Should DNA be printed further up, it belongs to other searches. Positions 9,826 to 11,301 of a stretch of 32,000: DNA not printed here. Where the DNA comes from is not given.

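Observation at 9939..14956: Self-contained four-gene complex-I / group-4-hydrogenase-like module with only the universal core subunits (Ehr-like, further reduced)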

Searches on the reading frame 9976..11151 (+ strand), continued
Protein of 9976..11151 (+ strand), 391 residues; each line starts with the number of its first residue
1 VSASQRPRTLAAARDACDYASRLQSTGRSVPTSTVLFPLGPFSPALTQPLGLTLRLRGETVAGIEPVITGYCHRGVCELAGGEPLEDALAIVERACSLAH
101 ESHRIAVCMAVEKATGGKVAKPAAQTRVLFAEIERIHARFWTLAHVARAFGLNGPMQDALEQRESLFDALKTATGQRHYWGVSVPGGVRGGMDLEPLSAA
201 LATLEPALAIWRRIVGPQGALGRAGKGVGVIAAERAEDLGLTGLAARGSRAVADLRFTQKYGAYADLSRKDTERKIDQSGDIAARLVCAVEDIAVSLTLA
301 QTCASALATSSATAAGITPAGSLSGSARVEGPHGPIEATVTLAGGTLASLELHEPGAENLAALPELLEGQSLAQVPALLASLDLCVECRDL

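Call 59: find_encoding_contigs(protein=P0141, flank=10000, max_places=1)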
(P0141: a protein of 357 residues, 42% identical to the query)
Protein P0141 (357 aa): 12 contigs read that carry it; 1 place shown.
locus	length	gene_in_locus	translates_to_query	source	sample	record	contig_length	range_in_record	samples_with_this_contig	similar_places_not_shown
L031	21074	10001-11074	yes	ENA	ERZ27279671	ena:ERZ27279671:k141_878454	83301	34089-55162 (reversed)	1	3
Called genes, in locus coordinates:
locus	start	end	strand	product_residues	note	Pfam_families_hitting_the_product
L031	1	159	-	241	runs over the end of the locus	PF03483:B3_4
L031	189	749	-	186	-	-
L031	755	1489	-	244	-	PF03483:B3_4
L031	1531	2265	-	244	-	-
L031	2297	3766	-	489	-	PF00218:IGPS, PF01729:QRPTase_C (faint), PF00697:PRAI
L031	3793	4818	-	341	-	PF02885:Glycos_trans_3N, PF00591:Glycos_transf_3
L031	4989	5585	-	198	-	PF00117:GATase, PF07722:Peptidase_C26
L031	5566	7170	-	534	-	PF04715:, PF00425:Chorismate_bind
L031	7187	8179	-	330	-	PF00579:tRNA-synt_1b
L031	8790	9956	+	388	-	PF03816:LytR_cpsA_psr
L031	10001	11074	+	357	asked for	PF00346:Complex1_49kDa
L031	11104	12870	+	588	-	-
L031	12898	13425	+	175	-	PF01058:Oxidored_q6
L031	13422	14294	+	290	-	PF00146:NADHdh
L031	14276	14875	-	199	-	PF01330:RuvA_N, PF14520:HHH_5, PF07499:RuvA_C (weak)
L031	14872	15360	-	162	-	PF02075:RuvC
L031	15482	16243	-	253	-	PF20772:TACO1_YebC_N, PF01709:Transcrip_reg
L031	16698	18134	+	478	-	PF08245:Mur_ligase_M, PF08353:MurT_C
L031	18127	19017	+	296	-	PF07685:GATase_3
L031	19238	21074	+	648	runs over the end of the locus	PF03235:GmrSD_N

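Call 60: find_encoding_contigs(protein=P0153, flank=10000, max_places=1)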
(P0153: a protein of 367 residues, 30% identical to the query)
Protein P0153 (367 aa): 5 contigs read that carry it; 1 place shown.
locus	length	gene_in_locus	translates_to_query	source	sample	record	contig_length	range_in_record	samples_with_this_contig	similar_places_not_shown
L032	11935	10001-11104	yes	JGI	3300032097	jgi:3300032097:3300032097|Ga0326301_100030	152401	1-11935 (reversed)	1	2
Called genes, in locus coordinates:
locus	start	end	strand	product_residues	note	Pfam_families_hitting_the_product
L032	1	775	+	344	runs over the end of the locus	PF08240:ADH_N, PF16912:Glu_dehyd_C, PF01262:AlaDh_PNT_C (weak), PF00107:ADH_zinc_N, PF13602:ADH_zinc_N_2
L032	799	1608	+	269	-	PF01791:DeoC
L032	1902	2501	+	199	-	PF05685:Uma2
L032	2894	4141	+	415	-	PF07929:PRiA4_ORF3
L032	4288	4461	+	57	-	-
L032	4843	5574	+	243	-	PF02661:Fic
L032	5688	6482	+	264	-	PF05167:DUF711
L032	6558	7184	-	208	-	PF03848:TehB, PF13489:Methyltransf_23, PF02353:CMAS (weak), PF13847:Methyltransf_31, PF08241:Methyltransf_11, PF08242:Methyltransf_12, PF13649:Methyltransf_25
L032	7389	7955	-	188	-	-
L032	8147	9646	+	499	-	PF27448:Rph_4th, PF00391:PEP-utilizers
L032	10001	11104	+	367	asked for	PF00346:Complex1_49kDa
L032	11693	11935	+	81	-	?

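Call 62: predict_structure(alignment_id=A1)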
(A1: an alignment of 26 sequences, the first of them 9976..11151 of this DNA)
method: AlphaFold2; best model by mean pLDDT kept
length: 391 residues; sequences in the alignment: 26
mean_pLDDT: 87.9   pTM: 0.86
mean pLDDT of the five models: 87.9, 87.0, 85.8, 85.4, 84.6
residues with pLDDT >= 90: 270; 70-90: 70; 50-70: 35; < 50: 16
segments of 3 or more residues with pLDDT < 50: 1-13
pLDDT, mean of each block of 10 residues (from residue 1): 41 51 55 77 72 93 92 91 96 89 96 93 94 96 96 97 96 90 91 93 96 98 98 97 95 88 78 76 98 96 92 70 94 94 95 89 95 94 86 66
secondary structure, 60 per line:
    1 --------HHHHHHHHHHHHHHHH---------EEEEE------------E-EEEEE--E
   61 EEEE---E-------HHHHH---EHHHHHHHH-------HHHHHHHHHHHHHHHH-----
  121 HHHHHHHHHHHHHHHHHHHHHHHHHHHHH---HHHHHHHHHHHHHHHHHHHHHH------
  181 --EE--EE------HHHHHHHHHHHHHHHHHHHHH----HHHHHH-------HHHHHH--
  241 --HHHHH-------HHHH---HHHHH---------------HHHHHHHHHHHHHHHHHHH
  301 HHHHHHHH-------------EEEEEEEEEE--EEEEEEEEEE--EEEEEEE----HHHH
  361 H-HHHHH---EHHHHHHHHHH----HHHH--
elements in order: H9-24 E34-38 E53-57 E60-64 H76-80 H85-92 H100-115 H121-149 H153-174 H195-215 H220-225 H233-238 H243-247 H255-258 H262-266 H282-308 E322-331 E334-343 E346-352 H357-361 H363-367 H372-381 H386-389

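Call 66: fold_search(model_id=the predicted structure, library=pdb)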
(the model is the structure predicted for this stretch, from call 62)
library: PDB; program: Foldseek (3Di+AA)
matches with E <= 10: 301; with E <= 0.001: 222
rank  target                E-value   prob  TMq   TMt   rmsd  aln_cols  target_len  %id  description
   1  7b0n_D                8.2e-21  1.00  0.83  0.74   4.0       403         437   20  A 3.7-angstrom structure of Yarrowia lipolytica complex I with an R121M mutation in NUCM. (released 2021-03-10)
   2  7z0s_E                5.5e-20  1.00  0.84  0.63   2.9       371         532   21  Structure of the Escherichia coli formate hydrogenlyase complex (anaerobic preparation, without formate dehydrogenase  (released 2022-09-28)
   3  6yj4_D                8.9e-20  1.00  0.83  0.75   5.1       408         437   20  Structure of Yarrowia lipolytica complex I at 2.7 A (released 2020-08-12)
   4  8esz_S2               1.1e-19  1.00  0.81  0.74   3.6       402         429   25  Structure of mitochondrial complex I from Drosophila melanogaster, Helix-locked state (released 2023-03-29)
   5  8qby_D                1.2e-19  1.00  0.81  0.78   3.8       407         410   23  Respiratory complex I from Paracoccus denitrificans in MSP2N2 nanodiscs (released 2024-09-11)
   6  8bpx_D                1.4e-19  1.00  0.82  0.83   2.7       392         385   23  Cryo-EM structure of the Arabidopsis thaliana I+III2 supercomplex (Complete composition) (released 2023-01-25)
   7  6rfr_C                1.8e-19  1.00  0.82  0.74   4.2       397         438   20  Cryo-EM structure of respiratory complex I from Yarrowia lipolytica at 3.2 A resolution (released 2019-12-11)
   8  7arc_D                1.9e-19  1.00  0.82  0.81   3.4       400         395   22  Cryo-EM structure of Polytomella Complex-I (peripheral arm) (released 2021-12-08)
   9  7v2c_Q                2.0e-19  1.00  0.83  0.76   2.9       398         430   23  Active state complex I from Q10 dataset (released 2022-03-02)
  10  9grx_H                2.0e-19  1.00  0.82  0.86   3.3       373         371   24  NDH-PSI-LHCI supercomplex from S. oleracea (released 2025-02-12)
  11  7zeb_4                2.8e-19  1.00  0.82  0.76   8.8       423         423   22  Complex I from Ovis aries at pH9, Closed state (released 2022-09-21)
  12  6cfw_L                3.6e-19  1.00  0.81  0.84   3.2       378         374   26  cryoEM structure of a respiratory membrane-bound hydrogenase (released 2018-05-23)
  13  7o6y_C                4.6e-19  1.00  0.81  0.77   3.4       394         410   21  Cryo-EM structure of respiratory complex I under turnover (released 2021-11-10)
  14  8esw_S2               4.6e-19  1.00  0.82  0.77   6.3       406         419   24  Structure of mitochondrial complex I from Drosophila melanogaster, Flexible-class 1 (released 2023-03-29)
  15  9ihq_D                4.9e-19  1.00  0.82  0.71   7.8       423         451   22  Closed state with NUQM and without flavoprotein (classification state 2) of Pichia pastoris mitochondrial complex I in (released 2025-10-15)
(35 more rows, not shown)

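Call 89: find_encoding_contigs(protein=P0160, flank=6000, max_places=1)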
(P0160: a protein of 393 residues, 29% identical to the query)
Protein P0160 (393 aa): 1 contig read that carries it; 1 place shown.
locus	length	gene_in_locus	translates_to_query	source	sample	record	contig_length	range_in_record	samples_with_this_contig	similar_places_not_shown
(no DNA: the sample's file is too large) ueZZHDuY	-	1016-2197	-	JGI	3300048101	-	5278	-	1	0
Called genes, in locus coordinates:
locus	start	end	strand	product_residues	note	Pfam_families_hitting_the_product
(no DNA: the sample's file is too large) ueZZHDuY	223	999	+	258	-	-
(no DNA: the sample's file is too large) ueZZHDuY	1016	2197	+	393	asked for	PF00374:NiFeSe_Hases (weak), PF00346:Complex1_49kDa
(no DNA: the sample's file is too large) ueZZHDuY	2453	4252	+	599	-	PF00150:Cellulase (weak)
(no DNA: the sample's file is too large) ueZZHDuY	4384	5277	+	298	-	?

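Call 90: find_encoding_contigs(protein=P0161, flank=8000, max_places=1)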
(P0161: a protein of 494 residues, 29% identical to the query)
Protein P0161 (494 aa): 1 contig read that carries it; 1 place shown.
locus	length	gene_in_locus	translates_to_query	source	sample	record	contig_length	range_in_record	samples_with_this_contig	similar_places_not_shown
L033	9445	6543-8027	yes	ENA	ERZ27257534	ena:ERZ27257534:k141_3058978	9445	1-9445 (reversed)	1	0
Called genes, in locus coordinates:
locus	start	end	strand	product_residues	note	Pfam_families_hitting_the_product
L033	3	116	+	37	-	?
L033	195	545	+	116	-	-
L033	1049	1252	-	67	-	-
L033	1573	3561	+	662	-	PF00361:Proton_antipo_M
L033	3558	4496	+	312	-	PF00146:NADHdh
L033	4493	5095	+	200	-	-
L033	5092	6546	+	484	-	PF00361:Proton_antipo_M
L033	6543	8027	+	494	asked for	PF00346:Complex1_49kDa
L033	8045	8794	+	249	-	PF12838:Fer4_7 (faint), PF13187:Fer4_9 (faint), PF13237:Fer4_10 (faint), PF00037:Fer4 (weak), PF01058:Oxidored_q6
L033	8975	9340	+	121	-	-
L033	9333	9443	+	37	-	?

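Call 91: find_encoding_contigs(protein=P0002, flank=5000, max_places=1)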
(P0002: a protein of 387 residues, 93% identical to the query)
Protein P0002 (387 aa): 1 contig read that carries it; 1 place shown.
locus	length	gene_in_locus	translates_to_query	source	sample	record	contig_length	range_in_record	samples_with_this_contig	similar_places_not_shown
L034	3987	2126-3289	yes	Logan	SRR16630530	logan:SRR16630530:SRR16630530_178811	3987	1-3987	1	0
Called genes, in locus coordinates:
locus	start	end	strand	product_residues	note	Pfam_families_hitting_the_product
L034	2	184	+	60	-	?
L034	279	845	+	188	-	PF03358:FMN_red, PF02525:Flavodoxin_2 (weak)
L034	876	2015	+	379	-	PF07774:EMC1_C (faint), PF01011:PQQ (faint), PF25293:Beta-prop_EMC1_N (faint), PF13570:Beta-prop_ACSF4, PF13360:PQQ_2, PF13570:Beta-prop_ACSF4, PF13360:PQQ_2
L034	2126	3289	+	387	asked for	PF00346:Complex1_49kDa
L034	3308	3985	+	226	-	?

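Call 92: find_encoding_contigs(protein=P0003, flank=5000, max_places=1)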
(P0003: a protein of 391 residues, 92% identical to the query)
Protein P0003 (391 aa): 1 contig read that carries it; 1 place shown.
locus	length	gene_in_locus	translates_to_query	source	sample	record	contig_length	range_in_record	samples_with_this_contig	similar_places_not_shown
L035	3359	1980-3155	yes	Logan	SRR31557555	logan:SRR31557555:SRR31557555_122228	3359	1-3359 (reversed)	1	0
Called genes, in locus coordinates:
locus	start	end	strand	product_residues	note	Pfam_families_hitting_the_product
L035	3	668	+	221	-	?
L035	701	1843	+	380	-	PF01011:PQQ (faint), PF13570:Beta-prop_ACSF4, PF13360:PQQ_2, PF25293:Beta-prop_EMC1_N (faint), PF13360:PQQ_2, PF13570:Beta-prop_ACSF4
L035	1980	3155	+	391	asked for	PF00346:Complex1_49kDa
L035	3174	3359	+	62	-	?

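Call 96: find_encoding_contigs(protein=P0148, flank=7000, max_places=1)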
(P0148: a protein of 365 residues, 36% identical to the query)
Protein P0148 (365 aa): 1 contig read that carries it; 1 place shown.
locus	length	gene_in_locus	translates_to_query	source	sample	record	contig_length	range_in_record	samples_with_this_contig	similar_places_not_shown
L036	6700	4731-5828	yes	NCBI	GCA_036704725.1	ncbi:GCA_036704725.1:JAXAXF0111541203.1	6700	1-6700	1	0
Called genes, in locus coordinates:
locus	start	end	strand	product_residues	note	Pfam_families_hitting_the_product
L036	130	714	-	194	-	PF03729:DUF308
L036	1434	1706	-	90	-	-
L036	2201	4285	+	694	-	PF00149:Metallophos (weak)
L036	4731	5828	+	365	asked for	PF00346:Complex1_49kDa (faint)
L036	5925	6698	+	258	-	?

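Call 106: search_protein_representatives(protein=window:10069-11151:+)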
Query: 360 residues. Proteins with E-value up to 0.001 (for the whole library): 2081; up to 1e-10: 685; up to 1e-30: 42. The best 150 are listed.
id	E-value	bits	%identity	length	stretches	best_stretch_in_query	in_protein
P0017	3.3e-105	368.6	60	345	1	19-359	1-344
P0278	6.4e-103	361.0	53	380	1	1-359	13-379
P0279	8.1e-91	321.3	48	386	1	1-360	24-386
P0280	1.7e-87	310.4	48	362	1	2-360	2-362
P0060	5.5e-86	305.4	51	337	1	39-359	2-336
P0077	3.3e-76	273.2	46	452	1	1-360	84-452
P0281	2.0e-75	270.6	44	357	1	8-359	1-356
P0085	1.3e-74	268.0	52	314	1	54-360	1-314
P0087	9.6e-74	265.1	47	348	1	17-357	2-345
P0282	2.9e-71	257.0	47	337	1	30-359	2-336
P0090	3.6e-71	256.7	43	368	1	2-358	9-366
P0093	1.6e-70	254.5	46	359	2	38-285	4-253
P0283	5.8e-70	252.7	52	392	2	20-219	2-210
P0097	2.4e-68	247.4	44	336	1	24-360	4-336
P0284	1.6e-64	234.8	41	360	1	4-360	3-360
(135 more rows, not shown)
